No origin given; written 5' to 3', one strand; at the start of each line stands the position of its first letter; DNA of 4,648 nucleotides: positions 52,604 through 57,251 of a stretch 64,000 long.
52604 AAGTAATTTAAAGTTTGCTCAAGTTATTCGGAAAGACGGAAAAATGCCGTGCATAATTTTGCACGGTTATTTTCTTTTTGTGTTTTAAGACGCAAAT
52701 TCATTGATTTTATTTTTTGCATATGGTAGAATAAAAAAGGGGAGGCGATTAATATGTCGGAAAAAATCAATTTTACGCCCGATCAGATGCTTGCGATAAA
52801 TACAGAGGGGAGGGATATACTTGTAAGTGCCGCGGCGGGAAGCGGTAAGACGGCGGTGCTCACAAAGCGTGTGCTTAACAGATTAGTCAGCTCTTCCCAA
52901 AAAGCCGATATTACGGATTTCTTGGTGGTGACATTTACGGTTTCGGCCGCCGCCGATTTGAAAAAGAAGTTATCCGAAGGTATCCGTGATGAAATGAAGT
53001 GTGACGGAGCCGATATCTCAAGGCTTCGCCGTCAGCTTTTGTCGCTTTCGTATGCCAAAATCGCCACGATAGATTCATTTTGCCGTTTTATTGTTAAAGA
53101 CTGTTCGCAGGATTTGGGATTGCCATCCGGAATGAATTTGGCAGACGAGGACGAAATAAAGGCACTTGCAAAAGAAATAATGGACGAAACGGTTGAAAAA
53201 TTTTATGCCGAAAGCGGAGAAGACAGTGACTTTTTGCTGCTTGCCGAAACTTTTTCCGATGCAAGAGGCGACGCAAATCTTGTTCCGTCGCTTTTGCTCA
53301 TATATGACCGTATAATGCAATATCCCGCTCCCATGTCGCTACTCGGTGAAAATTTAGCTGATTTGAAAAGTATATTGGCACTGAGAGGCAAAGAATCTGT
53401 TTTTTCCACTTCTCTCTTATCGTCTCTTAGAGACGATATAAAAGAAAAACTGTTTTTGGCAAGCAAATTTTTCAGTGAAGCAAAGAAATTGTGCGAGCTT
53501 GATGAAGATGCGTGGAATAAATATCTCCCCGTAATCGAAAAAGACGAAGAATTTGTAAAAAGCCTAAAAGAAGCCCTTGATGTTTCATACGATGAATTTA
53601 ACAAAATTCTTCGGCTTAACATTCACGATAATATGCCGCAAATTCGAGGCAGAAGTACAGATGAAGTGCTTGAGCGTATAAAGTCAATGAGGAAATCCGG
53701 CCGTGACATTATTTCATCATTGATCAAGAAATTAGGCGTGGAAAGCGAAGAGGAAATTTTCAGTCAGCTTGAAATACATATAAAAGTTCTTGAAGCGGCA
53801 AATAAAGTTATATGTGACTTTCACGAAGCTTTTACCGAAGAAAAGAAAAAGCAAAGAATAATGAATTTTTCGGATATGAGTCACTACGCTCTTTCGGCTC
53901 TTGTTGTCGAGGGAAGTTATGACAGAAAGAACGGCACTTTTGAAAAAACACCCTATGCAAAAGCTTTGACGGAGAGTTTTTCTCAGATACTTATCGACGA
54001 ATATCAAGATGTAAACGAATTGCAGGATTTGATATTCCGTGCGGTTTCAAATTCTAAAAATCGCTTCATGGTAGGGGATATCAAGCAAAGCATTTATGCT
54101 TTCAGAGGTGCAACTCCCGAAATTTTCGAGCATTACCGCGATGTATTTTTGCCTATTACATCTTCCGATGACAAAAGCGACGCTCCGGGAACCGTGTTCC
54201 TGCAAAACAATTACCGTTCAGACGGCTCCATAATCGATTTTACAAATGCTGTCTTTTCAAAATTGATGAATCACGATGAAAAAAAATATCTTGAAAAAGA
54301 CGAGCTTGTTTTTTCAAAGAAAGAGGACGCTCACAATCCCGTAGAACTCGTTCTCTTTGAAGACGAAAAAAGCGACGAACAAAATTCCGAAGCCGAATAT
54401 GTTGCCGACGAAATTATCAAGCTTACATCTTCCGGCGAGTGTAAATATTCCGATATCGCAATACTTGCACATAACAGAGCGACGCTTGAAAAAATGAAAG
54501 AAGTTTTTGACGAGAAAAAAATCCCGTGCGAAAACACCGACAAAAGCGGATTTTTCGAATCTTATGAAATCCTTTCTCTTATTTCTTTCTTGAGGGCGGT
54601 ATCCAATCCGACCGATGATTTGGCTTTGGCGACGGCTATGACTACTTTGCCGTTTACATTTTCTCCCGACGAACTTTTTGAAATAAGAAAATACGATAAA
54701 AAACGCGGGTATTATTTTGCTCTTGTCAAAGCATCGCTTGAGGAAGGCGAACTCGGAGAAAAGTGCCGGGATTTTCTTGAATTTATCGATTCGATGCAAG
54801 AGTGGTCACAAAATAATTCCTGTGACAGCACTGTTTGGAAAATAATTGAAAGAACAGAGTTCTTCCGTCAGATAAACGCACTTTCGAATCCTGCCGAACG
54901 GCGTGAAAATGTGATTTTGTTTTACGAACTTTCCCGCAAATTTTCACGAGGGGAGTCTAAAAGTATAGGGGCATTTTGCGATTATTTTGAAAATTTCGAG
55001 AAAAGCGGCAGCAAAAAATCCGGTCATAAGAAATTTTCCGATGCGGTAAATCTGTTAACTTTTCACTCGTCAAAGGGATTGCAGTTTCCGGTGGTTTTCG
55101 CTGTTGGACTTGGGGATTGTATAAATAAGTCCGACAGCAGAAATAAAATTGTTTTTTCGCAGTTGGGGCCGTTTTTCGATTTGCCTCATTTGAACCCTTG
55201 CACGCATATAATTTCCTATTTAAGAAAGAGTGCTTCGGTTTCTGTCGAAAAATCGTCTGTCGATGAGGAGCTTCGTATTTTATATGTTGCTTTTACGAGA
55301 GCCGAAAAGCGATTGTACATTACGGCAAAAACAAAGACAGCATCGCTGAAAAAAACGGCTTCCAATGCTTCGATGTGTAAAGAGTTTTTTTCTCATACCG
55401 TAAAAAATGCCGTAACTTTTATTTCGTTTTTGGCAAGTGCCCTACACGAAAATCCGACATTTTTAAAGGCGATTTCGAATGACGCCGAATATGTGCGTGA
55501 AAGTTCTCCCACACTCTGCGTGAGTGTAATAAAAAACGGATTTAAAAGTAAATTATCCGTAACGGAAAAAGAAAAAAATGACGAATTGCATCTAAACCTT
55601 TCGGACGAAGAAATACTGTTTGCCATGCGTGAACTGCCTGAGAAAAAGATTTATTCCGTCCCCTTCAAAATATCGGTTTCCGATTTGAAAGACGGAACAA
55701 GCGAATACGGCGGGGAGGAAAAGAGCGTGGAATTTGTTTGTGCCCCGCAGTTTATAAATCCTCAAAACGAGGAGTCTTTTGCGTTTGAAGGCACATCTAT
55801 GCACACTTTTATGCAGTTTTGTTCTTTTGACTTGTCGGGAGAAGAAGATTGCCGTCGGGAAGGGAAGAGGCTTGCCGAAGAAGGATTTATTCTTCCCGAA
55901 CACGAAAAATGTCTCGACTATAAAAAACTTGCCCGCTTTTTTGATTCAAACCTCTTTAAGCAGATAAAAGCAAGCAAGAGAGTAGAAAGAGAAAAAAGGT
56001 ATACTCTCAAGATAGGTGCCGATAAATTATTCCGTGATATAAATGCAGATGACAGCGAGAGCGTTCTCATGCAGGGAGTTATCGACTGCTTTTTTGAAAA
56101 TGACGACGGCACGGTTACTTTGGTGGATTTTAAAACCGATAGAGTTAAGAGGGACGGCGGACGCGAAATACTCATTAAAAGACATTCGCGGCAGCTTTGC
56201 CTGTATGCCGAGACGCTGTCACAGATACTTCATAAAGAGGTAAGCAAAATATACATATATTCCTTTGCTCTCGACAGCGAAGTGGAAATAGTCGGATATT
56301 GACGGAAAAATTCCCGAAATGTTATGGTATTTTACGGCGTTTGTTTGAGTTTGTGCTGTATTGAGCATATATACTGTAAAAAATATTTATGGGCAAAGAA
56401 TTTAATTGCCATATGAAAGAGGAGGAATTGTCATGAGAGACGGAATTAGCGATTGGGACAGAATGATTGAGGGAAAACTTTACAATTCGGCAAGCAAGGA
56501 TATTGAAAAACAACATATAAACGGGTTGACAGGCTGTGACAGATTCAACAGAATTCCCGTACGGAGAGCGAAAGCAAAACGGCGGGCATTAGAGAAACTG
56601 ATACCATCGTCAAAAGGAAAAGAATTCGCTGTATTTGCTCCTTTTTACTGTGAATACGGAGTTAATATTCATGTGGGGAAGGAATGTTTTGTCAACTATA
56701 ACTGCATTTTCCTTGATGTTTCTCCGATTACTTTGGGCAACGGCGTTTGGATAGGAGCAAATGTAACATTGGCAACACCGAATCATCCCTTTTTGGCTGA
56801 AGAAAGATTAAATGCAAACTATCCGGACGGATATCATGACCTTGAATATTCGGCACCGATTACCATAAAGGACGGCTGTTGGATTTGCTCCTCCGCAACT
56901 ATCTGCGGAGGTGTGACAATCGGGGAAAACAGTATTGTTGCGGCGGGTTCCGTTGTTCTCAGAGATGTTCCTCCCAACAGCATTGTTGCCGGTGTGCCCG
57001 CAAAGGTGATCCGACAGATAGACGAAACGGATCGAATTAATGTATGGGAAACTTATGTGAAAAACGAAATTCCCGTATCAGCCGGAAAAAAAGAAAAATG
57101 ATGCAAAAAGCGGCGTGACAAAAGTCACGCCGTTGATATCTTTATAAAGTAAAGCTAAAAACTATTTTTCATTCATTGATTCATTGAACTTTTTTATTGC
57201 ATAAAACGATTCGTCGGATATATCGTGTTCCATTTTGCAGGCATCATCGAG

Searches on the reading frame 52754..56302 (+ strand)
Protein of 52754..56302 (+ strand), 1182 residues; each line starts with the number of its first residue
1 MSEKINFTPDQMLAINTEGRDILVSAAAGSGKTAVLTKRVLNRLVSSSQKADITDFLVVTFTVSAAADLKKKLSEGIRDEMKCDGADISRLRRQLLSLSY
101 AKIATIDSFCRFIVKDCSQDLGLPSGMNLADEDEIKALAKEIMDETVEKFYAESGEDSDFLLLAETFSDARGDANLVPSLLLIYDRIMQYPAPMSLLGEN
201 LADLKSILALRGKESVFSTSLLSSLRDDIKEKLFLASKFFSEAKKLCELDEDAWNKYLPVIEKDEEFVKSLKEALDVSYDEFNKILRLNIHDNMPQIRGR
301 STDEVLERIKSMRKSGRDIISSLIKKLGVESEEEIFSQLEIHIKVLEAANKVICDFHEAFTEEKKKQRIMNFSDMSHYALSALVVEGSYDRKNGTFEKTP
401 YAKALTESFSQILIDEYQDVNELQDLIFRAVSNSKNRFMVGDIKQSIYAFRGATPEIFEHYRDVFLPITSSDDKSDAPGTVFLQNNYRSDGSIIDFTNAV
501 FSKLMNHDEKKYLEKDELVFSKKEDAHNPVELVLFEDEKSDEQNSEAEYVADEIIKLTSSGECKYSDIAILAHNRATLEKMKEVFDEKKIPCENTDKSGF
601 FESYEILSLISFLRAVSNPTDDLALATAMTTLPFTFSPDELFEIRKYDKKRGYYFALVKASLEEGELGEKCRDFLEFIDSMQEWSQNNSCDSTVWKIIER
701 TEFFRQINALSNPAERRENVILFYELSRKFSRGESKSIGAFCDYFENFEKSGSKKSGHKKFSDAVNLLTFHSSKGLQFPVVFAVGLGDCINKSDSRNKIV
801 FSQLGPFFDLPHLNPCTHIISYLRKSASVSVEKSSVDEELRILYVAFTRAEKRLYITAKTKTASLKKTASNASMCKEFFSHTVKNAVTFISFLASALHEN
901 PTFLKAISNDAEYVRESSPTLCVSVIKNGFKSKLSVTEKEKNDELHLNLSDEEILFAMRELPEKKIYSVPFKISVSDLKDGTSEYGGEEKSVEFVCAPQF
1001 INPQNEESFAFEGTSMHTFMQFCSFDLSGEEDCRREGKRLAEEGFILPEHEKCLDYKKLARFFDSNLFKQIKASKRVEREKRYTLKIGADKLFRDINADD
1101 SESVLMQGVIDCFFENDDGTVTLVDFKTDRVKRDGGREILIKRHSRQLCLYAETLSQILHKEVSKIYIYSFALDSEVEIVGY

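Call 64: search_protein_families(library=pfam, proteins=[window:52754-56302:+], max_evalue=0.001)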
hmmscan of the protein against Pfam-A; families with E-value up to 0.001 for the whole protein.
window:52754-56302:+ (1182 aa): 8 families
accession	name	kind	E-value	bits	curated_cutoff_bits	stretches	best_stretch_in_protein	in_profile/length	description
PF00580.27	UvrD-helicase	-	1.6e-44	153.1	23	1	8-461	2-266/271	UvrD/REP helicase N-terminal domain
PF13361.12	UvrD_C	-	9.5e-38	130.9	25.6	1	483-859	3-348/350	UvrD-like helicase C-terminal domain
PF13245.12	AAA_19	-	3.9e-13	50.2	25.1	2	404-451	88-134/134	AAA domain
PF13538.12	UvrD_C_2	-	6.2e-08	32.8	27.4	0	837-856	32-51/52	UvrD-like helicase C-terminal domain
PF13087.12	AAA_12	-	2.1e-06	27.9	27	1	480-589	17-133/195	AAA domain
PF01443.25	Viral_helicase1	-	7.3e-05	23.1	21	0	22-55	1-34/228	Viral superfamily 1 RNA helicase core domain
PF00270.35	DEAD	-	8.6e-05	22.8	26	1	8-95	1-92/167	DEAD/DEAH box helicase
PF12705.13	PDDEXK_1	-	0.00033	21.1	22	0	1013-1158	38-172/247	PD-(D/E)XK nuclease superfamily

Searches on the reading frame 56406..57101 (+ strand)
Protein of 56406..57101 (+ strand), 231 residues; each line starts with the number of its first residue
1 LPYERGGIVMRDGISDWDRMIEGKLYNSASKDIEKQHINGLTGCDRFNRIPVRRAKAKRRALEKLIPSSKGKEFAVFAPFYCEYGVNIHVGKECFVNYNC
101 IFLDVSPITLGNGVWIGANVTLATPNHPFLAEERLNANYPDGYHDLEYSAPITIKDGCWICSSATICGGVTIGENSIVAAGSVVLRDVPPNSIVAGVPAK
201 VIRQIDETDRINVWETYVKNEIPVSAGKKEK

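Call 64: search_protein_families(library=pfam, proteins=[window:56406-57101:+], max_evalue=0.001)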
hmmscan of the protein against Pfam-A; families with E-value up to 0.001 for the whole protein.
window:56406-57101:+ (231 aa): 4 families
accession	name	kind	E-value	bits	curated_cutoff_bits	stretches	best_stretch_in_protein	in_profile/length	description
PF00132.30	Hexapep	-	4.3e-12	45.6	27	1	152-185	2-35/36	Bacterial transferase hexapeptide (six repeats)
PF14602.12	Hexapep_2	-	4.6e-09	36.3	27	1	151-185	1-33/34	Hexapeptide repeat of succinyl-transferase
PF12464.13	Mac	-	0.0001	22.9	22.1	1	19-68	1-51/53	Maltose acetyltransferase hexapeptide capping motif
PF25084.1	LbH_EIF2B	-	0.00021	21.7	54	0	152-188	62-97/105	EIF2B subunit epsilon LbH domain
